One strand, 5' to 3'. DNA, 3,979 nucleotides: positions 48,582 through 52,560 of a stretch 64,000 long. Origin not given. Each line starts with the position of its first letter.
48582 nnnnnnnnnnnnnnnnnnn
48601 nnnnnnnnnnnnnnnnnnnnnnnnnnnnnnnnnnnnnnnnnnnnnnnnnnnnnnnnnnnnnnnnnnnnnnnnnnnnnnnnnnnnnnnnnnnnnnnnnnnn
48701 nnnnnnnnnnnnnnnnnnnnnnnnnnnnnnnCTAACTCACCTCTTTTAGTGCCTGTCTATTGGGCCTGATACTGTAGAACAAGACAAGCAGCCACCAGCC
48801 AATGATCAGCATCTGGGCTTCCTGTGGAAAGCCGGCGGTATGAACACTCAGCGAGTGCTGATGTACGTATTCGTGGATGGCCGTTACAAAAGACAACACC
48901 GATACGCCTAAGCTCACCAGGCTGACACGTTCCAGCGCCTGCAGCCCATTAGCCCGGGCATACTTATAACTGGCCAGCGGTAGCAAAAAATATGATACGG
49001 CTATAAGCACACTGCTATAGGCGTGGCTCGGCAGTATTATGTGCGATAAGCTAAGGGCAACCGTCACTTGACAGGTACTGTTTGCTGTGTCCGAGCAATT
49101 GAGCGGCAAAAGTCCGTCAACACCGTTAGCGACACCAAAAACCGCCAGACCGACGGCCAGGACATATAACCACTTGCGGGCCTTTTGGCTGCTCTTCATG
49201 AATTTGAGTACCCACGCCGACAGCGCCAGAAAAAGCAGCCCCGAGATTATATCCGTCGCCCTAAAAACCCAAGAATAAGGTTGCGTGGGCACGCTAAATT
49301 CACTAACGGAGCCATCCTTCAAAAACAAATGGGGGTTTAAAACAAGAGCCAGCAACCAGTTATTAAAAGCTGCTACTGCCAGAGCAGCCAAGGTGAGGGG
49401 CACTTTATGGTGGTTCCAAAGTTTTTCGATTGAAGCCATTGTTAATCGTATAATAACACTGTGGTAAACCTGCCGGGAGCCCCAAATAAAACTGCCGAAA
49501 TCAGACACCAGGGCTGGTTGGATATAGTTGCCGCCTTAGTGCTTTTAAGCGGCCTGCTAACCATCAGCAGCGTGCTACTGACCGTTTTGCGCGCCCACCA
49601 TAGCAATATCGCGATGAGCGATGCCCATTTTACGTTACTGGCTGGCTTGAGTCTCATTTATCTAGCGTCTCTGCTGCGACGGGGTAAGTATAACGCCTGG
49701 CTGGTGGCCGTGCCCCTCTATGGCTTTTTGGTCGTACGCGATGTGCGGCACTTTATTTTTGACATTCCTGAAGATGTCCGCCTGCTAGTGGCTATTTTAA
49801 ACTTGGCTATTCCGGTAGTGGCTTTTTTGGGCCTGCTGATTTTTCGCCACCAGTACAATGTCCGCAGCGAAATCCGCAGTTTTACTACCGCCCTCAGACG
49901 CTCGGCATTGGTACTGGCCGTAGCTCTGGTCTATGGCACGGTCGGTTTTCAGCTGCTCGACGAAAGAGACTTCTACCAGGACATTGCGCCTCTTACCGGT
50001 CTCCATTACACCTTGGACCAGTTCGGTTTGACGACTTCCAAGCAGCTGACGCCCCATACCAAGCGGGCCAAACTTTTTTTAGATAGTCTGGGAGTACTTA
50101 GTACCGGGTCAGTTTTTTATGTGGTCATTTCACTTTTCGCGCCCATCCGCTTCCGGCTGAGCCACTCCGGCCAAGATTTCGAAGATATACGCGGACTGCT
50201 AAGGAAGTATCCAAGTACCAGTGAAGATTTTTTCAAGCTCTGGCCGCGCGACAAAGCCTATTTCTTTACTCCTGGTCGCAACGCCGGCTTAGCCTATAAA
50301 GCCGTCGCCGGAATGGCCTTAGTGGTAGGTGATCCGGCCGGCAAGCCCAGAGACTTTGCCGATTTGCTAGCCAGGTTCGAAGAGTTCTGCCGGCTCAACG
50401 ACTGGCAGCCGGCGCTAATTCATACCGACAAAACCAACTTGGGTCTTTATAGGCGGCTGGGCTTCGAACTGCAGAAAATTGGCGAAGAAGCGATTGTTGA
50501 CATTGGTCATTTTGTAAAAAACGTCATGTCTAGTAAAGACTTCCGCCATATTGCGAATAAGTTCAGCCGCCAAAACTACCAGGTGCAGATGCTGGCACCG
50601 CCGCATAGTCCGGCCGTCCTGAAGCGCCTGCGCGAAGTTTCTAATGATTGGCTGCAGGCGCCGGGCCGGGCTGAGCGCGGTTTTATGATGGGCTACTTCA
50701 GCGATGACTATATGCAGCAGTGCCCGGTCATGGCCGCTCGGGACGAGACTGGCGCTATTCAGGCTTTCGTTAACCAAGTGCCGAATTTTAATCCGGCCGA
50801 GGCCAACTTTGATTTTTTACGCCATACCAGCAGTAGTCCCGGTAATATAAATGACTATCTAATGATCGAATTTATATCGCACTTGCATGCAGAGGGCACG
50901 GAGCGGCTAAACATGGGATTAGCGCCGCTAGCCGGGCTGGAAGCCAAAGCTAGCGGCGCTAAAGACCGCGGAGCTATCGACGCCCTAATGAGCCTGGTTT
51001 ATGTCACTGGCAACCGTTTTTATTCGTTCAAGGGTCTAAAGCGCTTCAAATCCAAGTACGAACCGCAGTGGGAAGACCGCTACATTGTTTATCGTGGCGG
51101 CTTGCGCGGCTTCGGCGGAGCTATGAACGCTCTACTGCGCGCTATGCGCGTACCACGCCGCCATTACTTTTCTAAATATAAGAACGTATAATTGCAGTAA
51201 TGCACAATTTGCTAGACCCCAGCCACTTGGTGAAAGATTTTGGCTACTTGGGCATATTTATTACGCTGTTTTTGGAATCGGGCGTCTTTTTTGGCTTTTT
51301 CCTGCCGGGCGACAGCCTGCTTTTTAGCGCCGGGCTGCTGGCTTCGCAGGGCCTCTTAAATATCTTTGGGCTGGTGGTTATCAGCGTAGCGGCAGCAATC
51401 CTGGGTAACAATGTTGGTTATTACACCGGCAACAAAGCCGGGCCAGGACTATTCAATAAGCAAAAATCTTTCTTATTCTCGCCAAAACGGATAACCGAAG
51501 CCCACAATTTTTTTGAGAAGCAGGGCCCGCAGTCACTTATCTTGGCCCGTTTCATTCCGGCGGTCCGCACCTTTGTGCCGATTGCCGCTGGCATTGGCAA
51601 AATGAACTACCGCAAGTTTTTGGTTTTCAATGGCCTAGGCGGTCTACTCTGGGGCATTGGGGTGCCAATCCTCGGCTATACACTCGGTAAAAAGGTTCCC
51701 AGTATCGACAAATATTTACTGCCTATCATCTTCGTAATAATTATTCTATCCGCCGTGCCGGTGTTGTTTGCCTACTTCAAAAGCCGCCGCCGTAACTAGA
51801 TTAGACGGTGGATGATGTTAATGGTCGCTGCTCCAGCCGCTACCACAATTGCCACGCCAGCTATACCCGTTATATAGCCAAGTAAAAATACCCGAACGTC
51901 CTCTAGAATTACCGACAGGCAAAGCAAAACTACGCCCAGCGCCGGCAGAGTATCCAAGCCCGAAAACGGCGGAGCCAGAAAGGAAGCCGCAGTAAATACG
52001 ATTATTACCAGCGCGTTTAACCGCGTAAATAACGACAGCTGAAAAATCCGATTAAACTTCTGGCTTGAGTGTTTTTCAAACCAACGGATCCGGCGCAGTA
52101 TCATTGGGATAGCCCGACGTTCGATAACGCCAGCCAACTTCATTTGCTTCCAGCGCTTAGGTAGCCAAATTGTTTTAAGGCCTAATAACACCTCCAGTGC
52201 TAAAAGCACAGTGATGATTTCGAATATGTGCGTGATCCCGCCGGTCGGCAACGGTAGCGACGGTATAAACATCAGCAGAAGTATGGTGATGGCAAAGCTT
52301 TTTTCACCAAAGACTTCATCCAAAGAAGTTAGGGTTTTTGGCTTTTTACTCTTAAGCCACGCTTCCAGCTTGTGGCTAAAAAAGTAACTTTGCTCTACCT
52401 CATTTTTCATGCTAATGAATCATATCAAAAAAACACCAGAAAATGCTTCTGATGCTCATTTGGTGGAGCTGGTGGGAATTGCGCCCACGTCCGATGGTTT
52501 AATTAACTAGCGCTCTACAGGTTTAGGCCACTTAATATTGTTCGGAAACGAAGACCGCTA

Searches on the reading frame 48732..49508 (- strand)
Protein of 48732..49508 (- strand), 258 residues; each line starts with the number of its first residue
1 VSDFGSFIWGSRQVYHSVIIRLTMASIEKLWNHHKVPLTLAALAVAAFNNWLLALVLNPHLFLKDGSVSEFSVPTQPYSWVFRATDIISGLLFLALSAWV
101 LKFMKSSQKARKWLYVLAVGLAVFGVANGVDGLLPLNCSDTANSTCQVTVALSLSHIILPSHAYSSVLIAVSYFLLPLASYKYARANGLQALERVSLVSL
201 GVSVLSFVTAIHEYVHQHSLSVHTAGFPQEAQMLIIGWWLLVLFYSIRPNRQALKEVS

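Call 66: search_protein_families(library=pfam, proteins=[window:48732-49508:-], max_evalue=0.00001)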
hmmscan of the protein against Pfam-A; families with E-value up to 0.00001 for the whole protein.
window:48732-49508:- (258 aa): 1 family
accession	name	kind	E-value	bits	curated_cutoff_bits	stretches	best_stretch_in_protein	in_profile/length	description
PF06197.19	DUF998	-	9.8e-16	58.4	30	1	41-243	3-181/184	Protein of unknown function (DUF998)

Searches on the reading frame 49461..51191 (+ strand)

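Call 66: search_protein_families(library=pfam, proteins=[window:49461-51191:+], max_evalue=0.00001)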
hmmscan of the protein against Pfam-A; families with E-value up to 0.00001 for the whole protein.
window:49461-51191:+ (576 aa): 1 family
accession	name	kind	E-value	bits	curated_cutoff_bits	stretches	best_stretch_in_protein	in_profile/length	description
PF09924.15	LPG_synthase_C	-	1.4e-66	225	27.5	1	246-544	3-298/298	Phosphatidylglycerol lysyltransferase, C-terminal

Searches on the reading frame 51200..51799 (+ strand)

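Call 66: search_protein_families(library=pfam, proteins=[window:51200-51799:+], max_evalue=0.00001)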
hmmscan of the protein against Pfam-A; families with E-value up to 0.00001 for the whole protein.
window:51200-51799:+ (199 aa): 1 family
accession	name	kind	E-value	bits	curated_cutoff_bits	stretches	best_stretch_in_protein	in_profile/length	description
PF09335.16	VTT_dom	-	5e-19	69.4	33.9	1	35-159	1-121/123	VTT domain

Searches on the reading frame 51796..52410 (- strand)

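Call 66: search_protein_families(library=pfam, proteins=[window:51796-52410:-], max_evalue=0.00001)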
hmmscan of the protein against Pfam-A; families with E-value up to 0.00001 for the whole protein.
window:51796-52410:- (204 aa): 1 family
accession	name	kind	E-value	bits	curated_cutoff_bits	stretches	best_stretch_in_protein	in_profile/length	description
PF06055.17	ExoD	-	3.1e-26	92.3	23.8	1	15-190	5-179/180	Exopolysaccharide synthesis, ExoD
